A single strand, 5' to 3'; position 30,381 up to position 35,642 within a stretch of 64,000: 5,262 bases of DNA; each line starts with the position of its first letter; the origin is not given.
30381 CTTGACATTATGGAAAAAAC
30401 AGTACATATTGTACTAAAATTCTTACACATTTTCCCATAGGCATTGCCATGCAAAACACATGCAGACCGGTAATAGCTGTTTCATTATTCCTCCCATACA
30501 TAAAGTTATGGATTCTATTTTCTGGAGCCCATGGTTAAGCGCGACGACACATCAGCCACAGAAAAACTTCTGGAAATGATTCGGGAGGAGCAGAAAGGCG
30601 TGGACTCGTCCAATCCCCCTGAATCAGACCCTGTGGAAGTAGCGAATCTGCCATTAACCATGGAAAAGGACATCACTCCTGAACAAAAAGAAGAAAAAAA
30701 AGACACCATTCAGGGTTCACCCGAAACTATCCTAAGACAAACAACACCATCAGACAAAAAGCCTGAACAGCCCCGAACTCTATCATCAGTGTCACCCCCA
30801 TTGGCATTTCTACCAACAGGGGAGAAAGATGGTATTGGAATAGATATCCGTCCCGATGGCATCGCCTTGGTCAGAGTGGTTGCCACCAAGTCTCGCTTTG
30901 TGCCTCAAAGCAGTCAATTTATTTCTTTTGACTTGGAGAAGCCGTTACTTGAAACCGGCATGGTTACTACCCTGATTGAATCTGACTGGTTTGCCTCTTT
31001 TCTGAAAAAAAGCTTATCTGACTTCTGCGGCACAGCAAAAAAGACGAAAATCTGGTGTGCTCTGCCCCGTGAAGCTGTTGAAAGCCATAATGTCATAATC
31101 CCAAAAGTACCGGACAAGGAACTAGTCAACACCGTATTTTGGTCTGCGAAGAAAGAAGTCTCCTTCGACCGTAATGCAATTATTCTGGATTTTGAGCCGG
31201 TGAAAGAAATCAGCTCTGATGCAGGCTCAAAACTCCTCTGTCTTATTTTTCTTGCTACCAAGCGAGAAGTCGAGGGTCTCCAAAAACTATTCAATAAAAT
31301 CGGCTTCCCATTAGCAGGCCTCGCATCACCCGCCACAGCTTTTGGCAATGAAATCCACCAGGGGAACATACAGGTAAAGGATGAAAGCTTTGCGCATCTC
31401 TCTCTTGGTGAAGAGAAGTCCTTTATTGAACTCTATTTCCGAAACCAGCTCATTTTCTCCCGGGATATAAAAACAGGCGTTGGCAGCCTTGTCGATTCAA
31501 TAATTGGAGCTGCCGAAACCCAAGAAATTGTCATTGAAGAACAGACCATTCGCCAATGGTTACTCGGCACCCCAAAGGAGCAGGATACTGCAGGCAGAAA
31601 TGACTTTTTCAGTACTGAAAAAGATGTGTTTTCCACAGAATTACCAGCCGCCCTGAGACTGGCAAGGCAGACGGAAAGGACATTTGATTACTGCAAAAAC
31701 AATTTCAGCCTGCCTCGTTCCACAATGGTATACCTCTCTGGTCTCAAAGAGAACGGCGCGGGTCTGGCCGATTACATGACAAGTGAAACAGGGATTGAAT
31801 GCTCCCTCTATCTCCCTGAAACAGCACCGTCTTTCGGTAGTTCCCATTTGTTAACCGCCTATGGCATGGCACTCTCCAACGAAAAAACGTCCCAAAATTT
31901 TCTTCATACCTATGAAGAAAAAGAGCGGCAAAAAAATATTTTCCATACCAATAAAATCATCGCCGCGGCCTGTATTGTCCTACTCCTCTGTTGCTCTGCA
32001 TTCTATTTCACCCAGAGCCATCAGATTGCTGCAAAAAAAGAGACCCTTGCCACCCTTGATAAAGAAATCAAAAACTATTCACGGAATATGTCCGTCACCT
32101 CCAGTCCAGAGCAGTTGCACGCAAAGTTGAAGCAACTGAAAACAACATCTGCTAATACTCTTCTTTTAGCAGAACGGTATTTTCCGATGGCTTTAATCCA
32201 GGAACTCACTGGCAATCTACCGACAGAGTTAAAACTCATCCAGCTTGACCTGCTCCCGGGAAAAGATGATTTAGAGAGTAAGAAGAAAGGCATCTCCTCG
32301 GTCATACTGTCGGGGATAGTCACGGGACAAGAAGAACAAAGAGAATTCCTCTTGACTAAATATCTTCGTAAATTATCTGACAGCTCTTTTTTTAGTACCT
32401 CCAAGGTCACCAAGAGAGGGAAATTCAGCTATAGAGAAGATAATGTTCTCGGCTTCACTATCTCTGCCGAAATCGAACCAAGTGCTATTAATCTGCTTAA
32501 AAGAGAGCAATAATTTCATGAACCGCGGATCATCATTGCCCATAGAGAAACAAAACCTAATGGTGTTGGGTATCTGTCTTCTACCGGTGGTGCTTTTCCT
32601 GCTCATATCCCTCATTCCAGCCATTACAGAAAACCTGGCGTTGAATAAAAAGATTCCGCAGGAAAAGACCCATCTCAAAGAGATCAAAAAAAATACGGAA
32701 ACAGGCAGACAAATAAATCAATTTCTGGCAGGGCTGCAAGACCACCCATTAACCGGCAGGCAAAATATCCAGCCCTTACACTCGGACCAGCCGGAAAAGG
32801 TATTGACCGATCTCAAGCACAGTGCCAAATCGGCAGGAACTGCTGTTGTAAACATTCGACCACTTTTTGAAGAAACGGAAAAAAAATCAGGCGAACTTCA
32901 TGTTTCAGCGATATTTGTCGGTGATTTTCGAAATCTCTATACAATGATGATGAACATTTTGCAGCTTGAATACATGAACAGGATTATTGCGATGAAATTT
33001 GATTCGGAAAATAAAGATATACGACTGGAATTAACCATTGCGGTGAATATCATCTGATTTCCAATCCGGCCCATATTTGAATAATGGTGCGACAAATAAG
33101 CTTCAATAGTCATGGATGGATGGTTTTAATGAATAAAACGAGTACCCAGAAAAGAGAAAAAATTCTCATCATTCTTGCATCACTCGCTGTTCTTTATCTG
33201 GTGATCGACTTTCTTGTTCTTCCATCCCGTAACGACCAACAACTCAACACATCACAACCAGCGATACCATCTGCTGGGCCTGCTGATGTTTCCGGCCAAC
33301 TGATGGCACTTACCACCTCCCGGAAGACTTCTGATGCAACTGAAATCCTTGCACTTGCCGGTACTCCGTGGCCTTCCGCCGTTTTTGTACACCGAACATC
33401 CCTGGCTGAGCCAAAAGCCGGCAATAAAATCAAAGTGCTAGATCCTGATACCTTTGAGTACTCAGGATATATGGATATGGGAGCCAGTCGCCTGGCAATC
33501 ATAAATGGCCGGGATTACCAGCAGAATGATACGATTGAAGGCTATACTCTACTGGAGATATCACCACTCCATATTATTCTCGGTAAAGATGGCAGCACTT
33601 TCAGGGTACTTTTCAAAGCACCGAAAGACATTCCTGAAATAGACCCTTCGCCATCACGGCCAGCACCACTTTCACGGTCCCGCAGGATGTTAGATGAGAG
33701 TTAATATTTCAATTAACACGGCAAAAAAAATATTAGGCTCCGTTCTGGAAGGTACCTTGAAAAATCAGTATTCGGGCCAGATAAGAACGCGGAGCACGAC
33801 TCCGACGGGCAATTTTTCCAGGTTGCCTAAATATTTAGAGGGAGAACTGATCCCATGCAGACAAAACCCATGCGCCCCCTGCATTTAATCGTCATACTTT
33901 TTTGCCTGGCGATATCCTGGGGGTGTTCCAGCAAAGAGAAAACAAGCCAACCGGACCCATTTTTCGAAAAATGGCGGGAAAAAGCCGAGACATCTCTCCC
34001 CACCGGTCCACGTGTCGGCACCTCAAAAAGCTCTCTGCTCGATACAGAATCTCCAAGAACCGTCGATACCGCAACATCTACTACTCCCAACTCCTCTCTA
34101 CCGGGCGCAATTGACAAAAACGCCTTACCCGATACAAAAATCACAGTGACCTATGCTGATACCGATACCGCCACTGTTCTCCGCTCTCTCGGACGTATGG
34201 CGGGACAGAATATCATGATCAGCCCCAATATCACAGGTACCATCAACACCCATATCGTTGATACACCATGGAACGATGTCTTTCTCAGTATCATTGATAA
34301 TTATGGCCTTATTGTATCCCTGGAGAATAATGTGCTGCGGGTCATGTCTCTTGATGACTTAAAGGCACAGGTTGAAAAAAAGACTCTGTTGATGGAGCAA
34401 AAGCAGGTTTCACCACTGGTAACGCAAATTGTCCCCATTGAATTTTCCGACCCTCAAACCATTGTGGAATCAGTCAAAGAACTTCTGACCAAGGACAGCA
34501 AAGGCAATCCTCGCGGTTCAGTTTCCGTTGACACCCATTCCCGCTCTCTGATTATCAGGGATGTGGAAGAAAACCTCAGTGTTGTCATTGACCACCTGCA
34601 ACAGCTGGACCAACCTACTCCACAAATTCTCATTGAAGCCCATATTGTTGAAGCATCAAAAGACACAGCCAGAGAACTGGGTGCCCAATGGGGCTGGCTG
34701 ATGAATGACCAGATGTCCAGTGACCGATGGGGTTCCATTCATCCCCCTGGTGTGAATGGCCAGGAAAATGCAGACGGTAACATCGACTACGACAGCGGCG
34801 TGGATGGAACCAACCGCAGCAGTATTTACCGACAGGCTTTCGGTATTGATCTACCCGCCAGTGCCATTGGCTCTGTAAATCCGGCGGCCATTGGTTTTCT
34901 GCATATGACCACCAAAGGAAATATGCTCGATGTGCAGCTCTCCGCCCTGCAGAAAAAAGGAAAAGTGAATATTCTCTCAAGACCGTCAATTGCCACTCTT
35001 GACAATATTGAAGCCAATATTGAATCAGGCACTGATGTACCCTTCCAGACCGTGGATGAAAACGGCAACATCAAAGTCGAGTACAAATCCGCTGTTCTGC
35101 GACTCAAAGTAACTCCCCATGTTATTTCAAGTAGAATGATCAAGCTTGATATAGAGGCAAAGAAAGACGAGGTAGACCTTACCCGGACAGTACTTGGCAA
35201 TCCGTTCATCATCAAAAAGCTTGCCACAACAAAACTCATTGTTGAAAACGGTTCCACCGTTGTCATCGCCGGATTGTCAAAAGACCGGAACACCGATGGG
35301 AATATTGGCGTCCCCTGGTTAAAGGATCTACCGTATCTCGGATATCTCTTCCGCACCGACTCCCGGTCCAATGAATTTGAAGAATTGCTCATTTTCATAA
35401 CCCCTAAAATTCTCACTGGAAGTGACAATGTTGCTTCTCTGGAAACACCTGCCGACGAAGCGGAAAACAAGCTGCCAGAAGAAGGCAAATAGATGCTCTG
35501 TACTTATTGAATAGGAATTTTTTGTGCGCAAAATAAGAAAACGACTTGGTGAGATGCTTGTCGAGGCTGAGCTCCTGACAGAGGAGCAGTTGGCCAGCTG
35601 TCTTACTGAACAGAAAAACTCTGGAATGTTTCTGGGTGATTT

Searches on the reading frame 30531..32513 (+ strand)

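Call 16: search_protein_families(library=pfam, proteins=[window:30531-32513:+], max_evalue=0.0001)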
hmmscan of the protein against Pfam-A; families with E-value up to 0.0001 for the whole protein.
window:30531-32513:+ (660 aa): 1 family
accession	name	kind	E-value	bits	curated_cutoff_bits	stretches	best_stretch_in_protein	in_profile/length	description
PF11104.14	PilM_2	-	5.4e-05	22.7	27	0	103-325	1-220/340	Type IV pilus assembly protein PilM;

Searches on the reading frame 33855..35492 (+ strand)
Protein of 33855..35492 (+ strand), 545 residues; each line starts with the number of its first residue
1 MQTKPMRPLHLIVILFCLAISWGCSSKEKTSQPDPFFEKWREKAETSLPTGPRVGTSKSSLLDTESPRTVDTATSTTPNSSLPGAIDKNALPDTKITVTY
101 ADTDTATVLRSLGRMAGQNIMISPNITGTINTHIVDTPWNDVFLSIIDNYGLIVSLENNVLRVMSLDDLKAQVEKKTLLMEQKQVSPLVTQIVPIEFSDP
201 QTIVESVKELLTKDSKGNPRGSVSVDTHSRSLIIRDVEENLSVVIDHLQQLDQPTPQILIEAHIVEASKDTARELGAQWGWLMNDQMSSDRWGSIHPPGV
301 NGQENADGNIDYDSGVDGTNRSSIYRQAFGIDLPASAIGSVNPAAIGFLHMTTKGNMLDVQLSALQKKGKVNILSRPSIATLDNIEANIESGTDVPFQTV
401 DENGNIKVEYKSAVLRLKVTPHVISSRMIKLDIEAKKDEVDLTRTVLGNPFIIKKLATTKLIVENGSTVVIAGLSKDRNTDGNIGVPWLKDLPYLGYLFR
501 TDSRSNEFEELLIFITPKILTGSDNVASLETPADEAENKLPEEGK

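Call 16: search_protein_families(library=pfam, proteins=[window:33855-35492:+], max_evalue=0.0001)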
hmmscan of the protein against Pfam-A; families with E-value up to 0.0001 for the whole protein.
window:33855-35492:+ (545 aa): 3 families
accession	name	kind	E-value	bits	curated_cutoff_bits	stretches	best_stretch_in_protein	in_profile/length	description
PF00263.26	Secretin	-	1.2e-46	158.8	27.5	1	364-520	1-168/169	Bacterial type II and III secretion system protein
PF03958.22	Secretin_N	-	1.2e-08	35.4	28.2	1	190-257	1-69/69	Bacterial type II/III secretion system short domain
PF21305.2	type_II_gspD_N0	-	9.3e-05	22.6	27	0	100-163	3-71/71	GspD-like, N0 domain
